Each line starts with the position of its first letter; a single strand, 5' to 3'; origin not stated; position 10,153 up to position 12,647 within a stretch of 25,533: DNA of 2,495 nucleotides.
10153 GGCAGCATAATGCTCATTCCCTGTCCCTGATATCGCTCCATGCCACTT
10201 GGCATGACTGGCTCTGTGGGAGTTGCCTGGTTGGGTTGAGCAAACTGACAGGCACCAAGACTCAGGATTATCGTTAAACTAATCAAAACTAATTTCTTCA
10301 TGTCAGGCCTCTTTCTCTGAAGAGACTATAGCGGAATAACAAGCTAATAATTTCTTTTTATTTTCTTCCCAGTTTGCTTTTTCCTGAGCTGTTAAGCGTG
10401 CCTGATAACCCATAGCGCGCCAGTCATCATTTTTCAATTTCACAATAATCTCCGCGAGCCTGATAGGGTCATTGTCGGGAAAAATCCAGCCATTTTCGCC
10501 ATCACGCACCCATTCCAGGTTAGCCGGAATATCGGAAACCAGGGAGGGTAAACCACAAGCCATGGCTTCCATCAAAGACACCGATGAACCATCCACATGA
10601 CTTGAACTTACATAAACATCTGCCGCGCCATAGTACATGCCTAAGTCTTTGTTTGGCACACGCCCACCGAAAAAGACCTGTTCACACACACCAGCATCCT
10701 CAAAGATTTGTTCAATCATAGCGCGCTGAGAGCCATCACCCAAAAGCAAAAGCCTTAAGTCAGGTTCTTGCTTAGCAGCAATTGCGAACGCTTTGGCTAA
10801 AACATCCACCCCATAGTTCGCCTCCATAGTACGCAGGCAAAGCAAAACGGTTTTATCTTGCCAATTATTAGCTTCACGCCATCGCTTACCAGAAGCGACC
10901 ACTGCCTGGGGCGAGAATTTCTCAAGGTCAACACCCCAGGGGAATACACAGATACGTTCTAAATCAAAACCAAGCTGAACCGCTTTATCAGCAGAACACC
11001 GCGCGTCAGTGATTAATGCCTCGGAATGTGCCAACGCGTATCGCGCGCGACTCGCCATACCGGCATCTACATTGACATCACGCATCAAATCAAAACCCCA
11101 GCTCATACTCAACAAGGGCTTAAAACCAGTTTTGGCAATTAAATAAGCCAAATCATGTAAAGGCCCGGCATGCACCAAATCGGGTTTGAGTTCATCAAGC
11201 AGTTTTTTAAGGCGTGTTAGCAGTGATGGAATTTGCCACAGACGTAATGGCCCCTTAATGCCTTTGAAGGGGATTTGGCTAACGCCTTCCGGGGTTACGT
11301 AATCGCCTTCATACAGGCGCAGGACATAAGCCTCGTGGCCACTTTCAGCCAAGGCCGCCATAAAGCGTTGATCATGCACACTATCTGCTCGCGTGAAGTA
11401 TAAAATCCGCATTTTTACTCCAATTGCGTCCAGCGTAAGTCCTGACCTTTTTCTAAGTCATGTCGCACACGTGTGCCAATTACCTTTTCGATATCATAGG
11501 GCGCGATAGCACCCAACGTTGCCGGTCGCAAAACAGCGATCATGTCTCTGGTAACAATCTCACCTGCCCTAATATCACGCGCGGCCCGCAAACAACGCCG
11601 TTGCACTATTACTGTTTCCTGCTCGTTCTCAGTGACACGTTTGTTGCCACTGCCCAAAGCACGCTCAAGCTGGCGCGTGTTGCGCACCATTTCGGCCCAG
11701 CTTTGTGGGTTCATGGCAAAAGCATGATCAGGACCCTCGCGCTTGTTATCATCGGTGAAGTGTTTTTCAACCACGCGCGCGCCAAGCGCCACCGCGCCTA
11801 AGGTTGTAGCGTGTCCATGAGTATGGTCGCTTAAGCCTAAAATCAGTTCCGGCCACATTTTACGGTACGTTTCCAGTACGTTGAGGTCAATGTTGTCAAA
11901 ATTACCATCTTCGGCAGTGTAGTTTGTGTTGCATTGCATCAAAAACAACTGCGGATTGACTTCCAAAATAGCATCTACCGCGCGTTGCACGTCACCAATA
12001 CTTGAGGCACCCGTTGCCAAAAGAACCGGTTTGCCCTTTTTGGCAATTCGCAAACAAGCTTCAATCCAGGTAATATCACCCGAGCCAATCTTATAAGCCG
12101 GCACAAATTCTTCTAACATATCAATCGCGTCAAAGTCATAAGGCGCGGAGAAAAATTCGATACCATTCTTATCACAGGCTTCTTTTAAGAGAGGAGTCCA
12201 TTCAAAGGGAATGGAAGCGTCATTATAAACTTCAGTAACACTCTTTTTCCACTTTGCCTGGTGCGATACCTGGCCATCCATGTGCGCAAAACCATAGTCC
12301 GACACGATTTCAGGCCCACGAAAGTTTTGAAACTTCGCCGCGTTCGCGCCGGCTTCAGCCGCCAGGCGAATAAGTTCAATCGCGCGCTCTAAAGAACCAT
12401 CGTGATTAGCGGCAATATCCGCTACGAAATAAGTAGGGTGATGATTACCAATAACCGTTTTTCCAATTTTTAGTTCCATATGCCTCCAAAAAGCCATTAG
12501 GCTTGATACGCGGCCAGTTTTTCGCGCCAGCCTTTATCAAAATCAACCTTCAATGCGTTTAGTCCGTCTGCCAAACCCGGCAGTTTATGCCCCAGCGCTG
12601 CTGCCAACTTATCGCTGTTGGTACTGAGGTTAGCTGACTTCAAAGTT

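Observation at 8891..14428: PseB followed by a reductase rather than an aminotransferase: predicted 7-hydroxy-9-deoxy nonulosonate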

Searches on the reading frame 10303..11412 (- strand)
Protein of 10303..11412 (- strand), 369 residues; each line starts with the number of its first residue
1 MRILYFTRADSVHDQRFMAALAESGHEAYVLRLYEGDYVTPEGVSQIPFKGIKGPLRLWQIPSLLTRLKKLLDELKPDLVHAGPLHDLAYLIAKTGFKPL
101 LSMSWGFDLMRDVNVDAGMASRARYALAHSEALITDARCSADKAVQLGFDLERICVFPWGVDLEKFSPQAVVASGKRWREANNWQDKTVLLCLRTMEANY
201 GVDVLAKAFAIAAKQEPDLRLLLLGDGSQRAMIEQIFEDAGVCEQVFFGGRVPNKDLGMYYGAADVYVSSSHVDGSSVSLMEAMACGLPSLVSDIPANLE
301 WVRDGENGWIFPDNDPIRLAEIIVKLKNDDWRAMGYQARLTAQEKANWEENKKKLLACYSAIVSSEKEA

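Call 3: search_protein_families(library=pfam, proteins=[window:10303-11412:-])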
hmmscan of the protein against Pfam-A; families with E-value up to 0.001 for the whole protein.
window:10303-11412:- (369 aa): 6 families
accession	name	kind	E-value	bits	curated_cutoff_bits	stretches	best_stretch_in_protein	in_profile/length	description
PF00534.26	Glycos_transf_1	-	3.8e-33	114.9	26.4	1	177-335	4-160/172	Glycosyl transferases group 1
PF13692.12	Glyco_trans_1_4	-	1.7e-28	100.1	27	1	188-329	2-142/142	Glycosyl transferases group 1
PF13477.12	Glyco_trans_4_2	-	2.1e-11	44.6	23.4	1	2-136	1-138/139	Glycosyl transferase 4-like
PF13439.12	Glyco_transf_4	-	2.6e-10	41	28.5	1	17-165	11-170/170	Glycosyltransferase Family 4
PF13579.12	Glyco_trans_4_4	-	1.1e-07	32.8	29.7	1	16-160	9-158/158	Glycosyl transferase 4-like domain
PF13524.12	Glyco_trans_1_2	-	2.5e-07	31.2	25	1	212-356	8-143/144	Glycosyl transferase-like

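Call 4: search_protein_families(library=ncbifam, proteins=[window:10303-11412:-])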
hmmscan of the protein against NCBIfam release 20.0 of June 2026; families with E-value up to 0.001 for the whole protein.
window:10303-11412:- (369 aa): 31 families (the best 25 are shown)
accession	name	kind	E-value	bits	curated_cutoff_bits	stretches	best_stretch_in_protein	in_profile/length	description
TIGR04063.1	stp3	hypoth_equivalog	4.1e-29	101.7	442.05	1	60-363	76-396/397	TIGR04063 family PEP-CTERM/XrtA system glycosyltransferase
TIGR03088.1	stp2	hypoth_equivalog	4.4e-27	95.1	409.05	1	65-360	70-371/374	TIGR03088 family PEP-CTERM/XrtA system glycosyltransferase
NF041876.1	EPS_EpsE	equivalog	9.7e-24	84.3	400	1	121-343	155-377/389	exopolysaccharide biosynthesis GT4 family glycosyltransferase EpsE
NF038229.1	Glyco4_Geo_Pelo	equivalog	1.6e-22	80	400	1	67-363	46-337/338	GPMC system family 4 glycosyltransferase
TIGR03449.1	mycothiol_MshA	equivalog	1.1e-17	64.1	462.5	1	129-363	164-404/406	D-inositol-3-phosphate glycosyltransferase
TIGR03999.1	thiol_BshA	equivalog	1.1e-17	64.1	273.7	1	115-361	130-372/375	N-acetyl-alpha-D-glucosaminyl L-malate synthase BshA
NF053787.1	GlcN_PG_synth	equivalog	2.5e-17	62.7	480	1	62-363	68-360/361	N-acetylglucosaminyl phosphatidylglycerol synthase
TIGR04047.1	MSMEG_0565_glyc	hypoth_equivalog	2.7e-16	59.6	259.85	1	143-360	151-372/373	MSMEG_0565 family glycosyltransferase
NF049988.1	MGlcDAGSynMgs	equivalog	5.6e-16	58.9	400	1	131-329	156-353/398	alpha-monoglucosyldiacylglycerol synthase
NF047684.1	TeichurnBiosyTuaC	equivalog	5.6e-13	48.6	550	1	75-363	107-390/391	teichuronic acid biosynthesis protein TuaC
NF038295.1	EPS_HpsP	equivalog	2.5e-12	46.5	550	1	153-362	177-387/388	hormogonium polysaccharide biosynthesis glycosyltransferase HpsP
NF053513.1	Gtran_IagA_BgsA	equivalog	4.2e-12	45.7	460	1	153-362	128-331/333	LTA glycolipid anchor biosynthesis glycosyltransferase, IagA/BgsA family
TIGR04005.1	wcaL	equivalog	5.6e-12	45.2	537.6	1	141-350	186-394/406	colanic acid biosynthesis glycosyltransferase WcaL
TIGR04157.1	glyco_rSAM_CFB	subfamily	9.6e-12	44.6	400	1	177-312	216-349/406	TIGR04157 family glycosyltransferase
TIGR02918.1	TIGR02918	equivalog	1.4e-11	43.8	574.6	1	190-326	322-457/500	accessory Sec system glycosyltransferase GtfA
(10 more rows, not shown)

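Call 25: search_solved_structures(query=window:10303-11412:-, max_evalue=0.001)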
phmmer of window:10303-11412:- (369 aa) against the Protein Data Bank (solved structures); distinct sequences matched with E-value up to 0.001: 38.
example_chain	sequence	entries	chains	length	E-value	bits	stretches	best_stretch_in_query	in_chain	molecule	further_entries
6kih_A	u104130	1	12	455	2.1e-13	53.2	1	156-352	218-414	Tll1590 protein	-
4n9w_A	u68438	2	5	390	4.4e-13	52.1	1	21-361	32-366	GDP-mannose-dependent alpha-(1-2)-phosphatidylinositol mannosyltransferase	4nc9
2gej_A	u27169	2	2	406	4.9e-13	52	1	21-361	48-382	PHOSPHATIDYLINOSITOL MANNOSYLTRANSFERASE (PimA)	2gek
3oka_A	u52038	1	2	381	1.5e-12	50.3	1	157-350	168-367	GDP-mannose-dependent alpha-(1-6)-phosphatidylinositol monomannoside mannosyltransferase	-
3okc_A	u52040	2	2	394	1.6e-12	50.3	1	157-351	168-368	GDP-mannose-dependent alpha-(1-6)-phosphatidylinositol monomannoside mannosyltransferase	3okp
4pqg_A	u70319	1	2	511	2e-10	43.3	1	198-315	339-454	Glycosyltransferase Gtf1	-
2jjm_A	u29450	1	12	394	3.3e-10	42.6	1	202-350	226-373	GLYCOSYL TRANSFERASE, GROUP 1 FAMILY PROTEIN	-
3mbo_A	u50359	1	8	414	3.7e-10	42.5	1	202-350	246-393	Glycosyltransferase, group 1 family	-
5e9t_A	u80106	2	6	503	6.6e-10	41.7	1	200-314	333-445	Glycosyltransferase Gtf1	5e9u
3c4q_A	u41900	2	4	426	1.5e-09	40.4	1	149-366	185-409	Predicted glycosyltransferases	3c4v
3c48_A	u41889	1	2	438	1.6e-09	40.3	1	149-366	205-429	Predicted glycosyltransferases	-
4x7m_A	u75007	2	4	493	4e-08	35.8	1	186-356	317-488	TarM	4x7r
4x6l_A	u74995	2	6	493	4e-08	35.8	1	186-356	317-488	TarM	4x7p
4wac_A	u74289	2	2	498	4.1e-08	35.8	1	186-356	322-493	Glycosyl transferase, group 1 family protein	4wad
5i45_A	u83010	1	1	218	5.3e-08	35.4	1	195-327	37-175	Glycosyl transferases group 1 family protein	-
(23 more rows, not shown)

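Call 87: predict_structure(protein=window:10303-11412:-)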
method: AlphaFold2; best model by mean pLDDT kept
length: 369 residues; sequences in the alignment: 1
mean_pLDDT: 44.2   pTM: 0.34
mean pLDDT of the five models: 44.2, 43.5, 42.9, 42.3, 39.1
residues with pLDDT >= 90: 0; 70-90: 24; 50-70: 74; < 50: 271
segments of 3 or more residues with pLDDT < 50: 1-5, 7-13, 23-30, 32-67, 75-165, 185-187, 194-200, 250-340, 362-369
pLDDT, mean of each block of 10 residues (from residue 1): 43 46 45 41 34 33 47 46 43 42 43 36 30 31 36 38 50 54 48 47 71 72 60 78 64 32 33 29 28 32 36 40 42 37 54 51 42
secondary structure, 60 per line:
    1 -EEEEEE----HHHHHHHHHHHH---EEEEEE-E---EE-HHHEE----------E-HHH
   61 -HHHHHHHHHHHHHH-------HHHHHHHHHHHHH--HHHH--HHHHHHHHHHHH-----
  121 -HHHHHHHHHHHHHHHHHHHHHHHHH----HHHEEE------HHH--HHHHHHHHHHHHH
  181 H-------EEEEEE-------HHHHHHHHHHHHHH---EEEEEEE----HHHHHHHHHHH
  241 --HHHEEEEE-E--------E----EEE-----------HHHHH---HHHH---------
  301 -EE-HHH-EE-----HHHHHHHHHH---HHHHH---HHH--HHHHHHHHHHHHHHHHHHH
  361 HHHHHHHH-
elements in order: E2-7 H12-23 E27-32 H62-75 H83-95 H98-101 H104-115 H122-146 E154-156 H168-181 E189-194 H202-215 E219-225 H230-240 E246-250 E266-268 H280-284 H288-291 H316-325 H329-333 H342-368

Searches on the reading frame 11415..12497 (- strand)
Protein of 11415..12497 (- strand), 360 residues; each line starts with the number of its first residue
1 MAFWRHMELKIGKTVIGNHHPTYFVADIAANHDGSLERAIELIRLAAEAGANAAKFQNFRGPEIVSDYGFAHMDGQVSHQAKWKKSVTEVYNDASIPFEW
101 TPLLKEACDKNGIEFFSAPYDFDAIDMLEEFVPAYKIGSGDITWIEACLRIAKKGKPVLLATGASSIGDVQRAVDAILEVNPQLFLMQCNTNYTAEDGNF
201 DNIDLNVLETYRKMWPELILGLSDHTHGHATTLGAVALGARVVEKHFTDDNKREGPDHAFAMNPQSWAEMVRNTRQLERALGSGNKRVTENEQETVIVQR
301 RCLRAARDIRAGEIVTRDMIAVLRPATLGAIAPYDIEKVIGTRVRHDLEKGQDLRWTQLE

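Call 3: search_protein_families(library=pfam, proteins=[window:11415-12497:-])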
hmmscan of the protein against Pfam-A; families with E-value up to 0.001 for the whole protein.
window:11415-12497:- (360 aa): 2 families
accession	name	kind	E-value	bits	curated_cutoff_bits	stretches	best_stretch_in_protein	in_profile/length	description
PF03102.20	NeuB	-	1.5e-69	234.6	22.1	1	42-286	1-241/241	NeuB family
PF08666.17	SAF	-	1.4e-10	42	21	1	301-360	2-63/63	SAF domain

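Call 4: search_protein_families(library=ncbifam, proteins=[window:11415-12497:-])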
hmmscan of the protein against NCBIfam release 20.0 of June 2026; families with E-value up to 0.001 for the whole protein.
window:11415-12497:- (360 aa): 2 families
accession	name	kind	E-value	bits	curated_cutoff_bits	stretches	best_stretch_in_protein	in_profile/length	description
TIGR03569.1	NeuB_NnaB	equivalog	4.9e-83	278.9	399.65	1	22-353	1-328/329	N-acetylneuraminate synthase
TIGR03586.1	PseI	equivalog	1.9e-73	247.5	340.25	1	22-354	2-327/327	pseudaminic acid synthase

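Call 16: search_solved_structures(query=window:11415-12497:-, max_evalue=0.00001, show_alignments=2)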
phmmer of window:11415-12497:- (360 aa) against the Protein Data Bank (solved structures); distinct sequences matched with E-value up to 0.00001: 8.
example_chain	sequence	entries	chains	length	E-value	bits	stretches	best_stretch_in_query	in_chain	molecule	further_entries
1xuu_A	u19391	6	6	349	3.1e-46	161.2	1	6-360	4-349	polysialic acid capsule biosynthesis protein SiaC | N-acetylneuraminate synthase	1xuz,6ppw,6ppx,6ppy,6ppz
4ipj_A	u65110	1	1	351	5.4e-46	160.4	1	5-360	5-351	Polysialic acid capsule biosynthesis protein SiaC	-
4ipi_A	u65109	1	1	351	1.3e-45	159.1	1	5-360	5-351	Polysialic acid capsule biosynthesis protein SiaC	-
2wqp_A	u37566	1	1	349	7.4e-45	156.6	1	6-360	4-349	POLYSIALIC ACID CAPSULE BIOSYNTHESIS PROTEIN SIAC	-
8h2c_A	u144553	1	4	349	1.3e-42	149.2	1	21-355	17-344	Pseudaminic acid synthase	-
1vli_A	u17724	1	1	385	3.4e-42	147.9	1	9-337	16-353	Spore coat polysaccharide biosynthesis protein spsE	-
6ncs_A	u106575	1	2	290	2.2e-33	118.9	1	7-303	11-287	N-acetylneuraminic acid (Sialic acid) synthetase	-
3g8r_A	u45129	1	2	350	9.1e-20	74.1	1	23-337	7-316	Probable spore coat polysaccharide biosynthesis protein E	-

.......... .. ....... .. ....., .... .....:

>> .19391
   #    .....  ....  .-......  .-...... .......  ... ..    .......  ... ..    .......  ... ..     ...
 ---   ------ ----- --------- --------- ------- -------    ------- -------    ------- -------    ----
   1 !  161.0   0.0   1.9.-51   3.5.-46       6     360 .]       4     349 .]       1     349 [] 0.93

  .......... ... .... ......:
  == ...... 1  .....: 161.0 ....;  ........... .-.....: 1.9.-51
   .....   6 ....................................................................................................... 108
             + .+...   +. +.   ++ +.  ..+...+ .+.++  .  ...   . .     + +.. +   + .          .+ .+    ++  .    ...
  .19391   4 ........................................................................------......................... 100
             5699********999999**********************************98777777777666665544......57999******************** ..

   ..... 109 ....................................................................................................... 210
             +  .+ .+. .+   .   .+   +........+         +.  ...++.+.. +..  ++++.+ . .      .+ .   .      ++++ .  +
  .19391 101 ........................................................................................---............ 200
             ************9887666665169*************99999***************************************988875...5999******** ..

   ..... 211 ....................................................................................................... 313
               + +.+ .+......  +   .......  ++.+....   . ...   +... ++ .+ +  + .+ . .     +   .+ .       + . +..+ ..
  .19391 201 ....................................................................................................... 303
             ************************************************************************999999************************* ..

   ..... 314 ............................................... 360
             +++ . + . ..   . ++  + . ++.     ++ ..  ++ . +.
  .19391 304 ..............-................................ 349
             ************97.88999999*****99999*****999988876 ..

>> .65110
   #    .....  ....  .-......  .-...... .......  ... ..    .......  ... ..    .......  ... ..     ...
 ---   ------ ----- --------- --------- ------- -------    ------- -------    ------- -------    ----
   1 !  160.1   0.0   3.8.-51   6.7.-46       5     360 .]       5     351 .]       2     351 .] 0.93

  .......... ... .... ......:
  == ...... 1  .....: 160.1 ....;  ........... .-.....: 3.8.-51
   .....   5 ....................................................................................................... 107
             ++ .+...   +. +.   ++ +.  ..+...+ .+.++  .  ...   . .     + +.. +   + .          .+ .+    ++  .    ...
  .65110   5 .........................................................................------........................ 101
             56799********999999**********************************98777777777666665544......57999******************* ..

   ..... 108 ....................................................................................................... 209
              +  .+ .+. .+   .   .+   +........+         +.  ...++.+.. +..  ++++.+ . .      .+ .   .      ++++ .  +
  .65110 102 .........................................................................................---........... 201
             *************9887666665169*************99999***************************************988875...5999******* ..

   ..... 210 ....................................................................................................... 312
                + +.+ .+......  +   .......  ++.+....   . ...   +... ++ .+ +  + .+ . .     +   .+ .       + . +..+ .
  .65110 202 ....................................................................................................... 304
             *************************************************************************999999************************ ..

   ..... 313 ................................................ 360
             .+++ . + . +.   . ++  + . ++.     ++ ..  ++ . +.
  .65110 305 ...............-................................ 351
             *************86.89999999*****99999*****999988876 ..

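Call 65: search_dna_similar(query=window:11415-12497:-, collection=plasmids, mode=protein, max_rows=15)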
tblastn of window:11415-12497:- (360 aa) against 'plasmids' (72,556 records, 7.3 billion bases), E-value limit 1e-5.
Records with a match: 165; places in all: 181; records where one place covers at least 80% of the query: 158.
Best place of each record, by identity: <60% 165.
By first word of the organism name: Bacillus 63; Sinorhizobium 30; Azospirillum 17; Rhizobium 5; Ensifer 5; Halorussus 2; Klebsiella 2; Mesorhizobium 2; Priestia 2; Sulfitobacter 2; and 33 more.
By predicted mobility (MOB-suite, as given by PLSDB): non-mobilizable 104; mobilizable 36; conjugative 25.
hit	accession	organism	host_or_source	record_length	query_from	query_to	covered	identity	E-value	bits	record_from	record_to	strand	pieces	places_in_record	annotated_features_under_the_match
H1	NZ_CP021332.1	Maritalea myrionectae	pure culture,Lava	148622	9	360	98%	50.9%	6e-113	368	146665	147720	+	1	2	N-acetylneuraminate synthase family protein | glycosyltransferase family 2 protein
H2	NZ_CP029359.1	Azospirillum thermophilum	cell culture,hot spring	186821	9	359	98%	35.9%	4e-46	175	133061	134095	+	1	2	neuB: N-acetylneuraminate synthase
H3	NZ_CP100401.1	Halorussus aquaticus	cell culture,saline soil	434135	9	356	97%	36.2%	1e-52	194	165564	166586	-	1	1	N-acetylneuraminate synthase family protein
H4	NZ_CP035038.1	Sinorhizobium fredii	single cell,soil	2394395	12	357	96%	34.8%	4e-44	169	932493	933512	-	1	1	none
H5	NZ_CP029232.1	Sinorhizobium fredii CCBAU 45436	Glycine max,cell culture,plant root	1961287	12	357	96%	34.8%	4e-44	169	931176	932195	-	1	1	record has no annotation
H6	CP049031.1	Rhodobacteraceae bacterium SC52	Apostichopus japonicus,pure ...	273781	3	359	99%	33.7%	2e-53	196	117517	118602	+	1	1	neuB: N-acetylneuraminate synthase | NAD-dependent epimerase/dehydratase family protein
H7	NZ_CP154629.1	Acetoanaerobium noterae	cell culture,Sludge of a digestion ...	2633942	22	356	93%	35.8%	2e-57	208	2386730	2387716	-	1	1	none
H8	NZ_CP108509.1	Streptomyces sp. NBC_01237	-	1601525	9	341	93%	36.0%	1e-41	162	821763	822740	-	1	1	none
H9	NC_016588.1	Azospirillum lipoferum 4B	-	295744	9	360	98%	33.8%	2e-44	171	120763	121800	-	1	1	neuB: N-acetylneuraminate synthase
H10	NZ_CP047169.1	Ponticoccus alexandrii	surface sea water,shallow sea, symbosis ...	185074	3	356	98%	33.5%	3e-42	164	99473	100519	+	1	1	pseI: pseudaminic acid synthase | hypothetical protein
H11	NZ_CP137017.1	Sinorhizobium fredii GR64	Phaseolus vulgaris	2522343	12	357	96%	34.2%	4e-43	167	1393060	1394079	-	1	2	record has no annotation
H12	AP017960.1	[Synechococcus] sp. NIES-970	-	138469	9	359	98%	33.3%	5e-52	192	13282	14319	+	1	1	N-acetylneuraminic acid synthase domain-containing protein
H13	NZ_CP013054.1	Sinorhizobium americanum CCGM7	Phaseolus vulgaris,root nodules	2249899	9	349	95%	34.1%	6e-44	169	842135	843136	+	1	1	none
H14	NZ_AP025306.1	Aureibacter tunicatorum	-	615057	22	354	93%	34.8%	3e-55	202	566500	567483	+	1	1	pseI: pseudaminic acid synthase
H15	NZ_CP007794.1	Azospirillum argentinense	Triticum aestivum L.,Root,wheat ...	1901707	16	359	96%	33.6%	1e-49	185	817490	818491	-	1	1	record has no annotation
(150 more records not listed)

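Call 66: get_annotated_region(hit=H1, flank=9000)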
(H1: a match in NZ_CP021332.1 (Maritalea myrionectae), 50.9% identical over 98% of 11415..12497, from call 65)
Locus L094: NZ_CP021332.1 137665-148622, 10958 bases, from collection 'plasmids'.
description: Maritalea myrionectae strain HL2708#5 plasmid pHL2708Y3, complete sequence
organism: Maritalea myrionectae (NCBI taxid 454601)
taxonomy: Bacteria; Pseudomonadota; Alphaproteobacteria; Hyphomicrobiales; Devosiaceae; Maritalea; Maritalea myrionectae
host: -; source: pure culture,Lava; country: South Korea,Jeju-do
typing (MOB-suite, as given by PLSDB): non-mobilizable
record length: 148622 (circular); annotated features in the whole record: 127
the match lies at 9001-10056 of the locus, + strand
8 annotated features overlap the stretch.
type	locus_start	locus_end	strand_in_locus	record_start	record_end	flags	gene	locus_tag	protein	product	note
CDS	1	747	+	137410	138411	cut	pseB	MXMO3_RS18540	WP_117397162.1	UDP-N-acetylglucosamine 4,6-dehydratase (inverting)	-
CDS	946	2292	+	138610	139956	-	-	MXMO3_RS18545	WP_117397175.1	UDP-glucose/GDP-mannose dehydrogenase family protein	-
CDS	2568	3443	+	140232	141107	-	-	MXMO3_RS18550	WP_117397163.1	NAD-dependent epimerase/dehydratase family protein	-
CDS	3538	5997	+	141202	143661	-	-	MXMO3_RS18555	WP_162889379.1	HAD-IIIC family phosphatase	-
CDS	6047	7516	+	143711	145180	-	-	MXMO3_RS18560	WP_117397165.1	SDR family NAD(P)-dependent oxidoreductase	-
CDS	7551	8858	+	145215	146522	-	-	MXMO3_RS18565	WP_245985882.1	DUF4910 domain-containing protein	-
CDS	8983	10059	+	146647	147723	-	-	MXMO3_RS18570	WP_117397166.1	N-acetylneuraminate synthase family protein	GO:0016051 - carbohydrate biosynthetic process [Evidence IEA]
CDS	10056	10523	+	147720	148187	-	-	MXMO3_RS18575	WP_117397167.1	glycosyltransferase family 2 protein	-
